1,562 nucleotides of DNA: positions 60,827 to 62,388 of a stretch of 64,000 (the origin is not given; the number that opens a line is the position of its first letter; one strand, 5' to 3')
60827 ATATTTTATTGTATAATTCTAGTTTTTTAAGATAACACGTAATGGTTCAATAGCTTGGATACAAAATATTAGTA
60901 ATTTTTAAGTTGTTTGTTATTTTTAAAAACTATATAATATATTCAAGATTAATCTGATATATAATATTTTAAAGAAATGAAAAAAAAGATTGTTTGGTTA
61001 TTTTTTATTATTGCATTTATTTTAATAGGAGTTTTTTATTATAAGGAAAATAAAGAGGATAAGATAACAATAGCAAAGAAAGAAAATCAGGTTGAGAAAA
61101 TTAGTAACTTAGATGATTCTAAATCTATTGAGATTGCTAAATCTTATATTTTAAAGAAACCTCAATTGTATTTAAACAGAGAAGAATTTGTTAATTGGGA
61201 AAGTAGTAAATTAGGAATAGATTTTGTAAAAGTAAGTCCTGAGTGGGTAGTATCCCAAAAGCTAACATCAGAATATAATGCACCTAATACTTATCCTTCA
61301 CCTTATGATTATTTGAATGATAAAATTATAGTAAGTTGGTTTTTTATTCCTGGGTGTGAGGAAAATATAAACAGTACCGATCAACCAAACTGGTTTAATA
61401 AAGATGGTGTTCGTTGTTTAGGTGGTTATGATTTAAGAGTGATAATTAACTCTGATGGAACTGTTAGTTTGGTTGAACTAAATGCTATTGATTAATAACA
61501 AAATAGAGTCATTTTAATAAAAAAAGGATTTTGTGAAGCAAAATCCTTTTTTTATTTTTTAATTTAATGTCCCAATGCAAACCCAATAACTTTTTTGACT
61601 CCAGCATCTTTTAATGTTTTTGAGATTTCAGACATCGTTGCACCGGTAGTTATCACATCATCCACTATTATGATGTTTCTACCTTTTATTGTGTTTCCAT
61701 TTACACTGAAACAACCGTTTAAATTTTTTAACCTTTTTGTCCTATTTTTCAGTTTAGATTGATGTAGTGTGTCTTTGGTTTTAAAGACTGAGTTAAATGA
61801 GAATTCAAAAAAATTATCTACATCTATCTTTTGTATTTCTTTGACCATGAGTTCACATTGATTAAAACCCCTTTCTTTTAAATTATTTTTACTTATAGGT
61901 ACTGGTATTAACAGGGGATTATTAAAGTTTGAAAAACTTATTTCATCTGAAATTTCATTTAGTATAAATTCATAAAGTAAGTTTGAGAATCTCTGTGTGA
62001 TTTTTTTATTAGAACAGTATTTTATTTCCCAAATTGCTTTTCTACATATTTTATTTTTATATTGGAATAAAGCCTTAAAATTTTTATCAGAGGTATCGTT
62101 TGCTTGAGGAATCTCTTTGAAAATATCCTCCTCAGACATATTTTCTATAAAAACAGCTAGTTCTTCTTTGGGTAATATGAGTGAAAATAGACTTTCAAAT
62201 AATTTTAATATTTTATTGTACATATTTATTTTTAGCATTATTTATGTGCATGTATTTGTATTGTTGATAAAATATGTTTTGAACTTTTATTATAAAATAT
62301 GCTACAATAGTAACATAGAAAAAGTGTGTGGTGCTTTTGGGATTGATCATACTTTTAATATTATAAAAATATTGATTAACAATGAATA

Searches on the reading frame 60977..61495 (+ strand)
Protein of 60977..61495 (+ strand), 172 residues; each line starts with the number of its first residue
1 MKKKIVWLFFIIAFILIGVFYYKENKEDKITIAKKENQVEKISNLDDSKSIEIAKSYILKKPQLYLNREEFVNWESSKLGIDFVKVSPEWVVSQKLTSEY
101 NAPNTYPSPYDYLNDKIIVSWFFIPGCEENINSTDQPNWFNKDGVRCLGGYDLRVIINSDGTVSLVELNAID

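Call 20: search_protein_families(library=pfam, proteins=[window:60977-61495:+], max_evalue=0.01)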
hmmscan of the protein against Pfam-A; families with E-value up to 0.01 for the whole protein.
window:60977-61495:+ (172 aa): 0 families

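Call 62: search_solved_structures(query=window:60977-61492:+, max_evalue=1)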
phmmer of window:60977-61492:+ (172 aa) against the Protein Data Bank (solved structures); distinct sequences matched with E-value up to 1: 1.
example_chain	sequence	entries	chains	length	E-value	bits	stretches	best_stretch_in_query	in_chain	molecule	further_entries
28lk_A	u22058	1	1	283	0.8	12.7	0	2-86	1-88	complement-inhibiting protein ChiB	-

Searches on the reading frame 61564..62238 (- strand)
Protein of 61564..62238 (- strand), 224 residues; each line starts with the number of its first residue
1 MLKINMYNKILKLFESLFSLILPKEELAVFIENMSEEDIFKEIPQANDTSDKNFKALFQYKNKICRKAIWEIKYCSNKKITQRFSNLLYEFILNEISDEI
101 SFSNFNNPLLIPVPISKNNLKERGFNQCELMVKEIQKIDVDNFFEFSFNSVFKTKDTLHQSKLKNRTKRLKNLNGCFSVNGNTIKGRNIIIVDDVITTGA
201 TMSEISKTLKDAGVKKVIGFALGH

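Call 60: search_protein_families(library=pfam, proteins=[window:61564-62238:-], max_evalue=0.01)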
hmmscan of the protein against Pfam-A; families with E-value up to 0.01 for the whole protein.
window:61564-62238:- (224 aa): 5 families
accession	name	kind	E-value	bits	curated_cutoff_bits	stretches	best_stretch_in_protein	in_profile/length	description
PF00156.33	Pribosyltran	-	6.3e-08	32.5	26.3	1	180-218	81-119/158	Phosphoribosyl transferase domain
PF24390.1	PRTase-CE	-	0.00052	20.4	27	1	64-210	18-129/253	PRTase-CE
PF15610.12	PRTase_3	-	0.00059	19.7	28.7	1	158-220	108-170/264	PRTase ComF-like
PF14681.12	UPRTase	-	0.0028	17.6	27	1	182-216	116-152/206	Uracil phosphoribosyltransferase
PF15609.12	PRTase_2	-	0.0036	17.3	28.8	1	185-215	118-148/188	Phosphoribosyl transferase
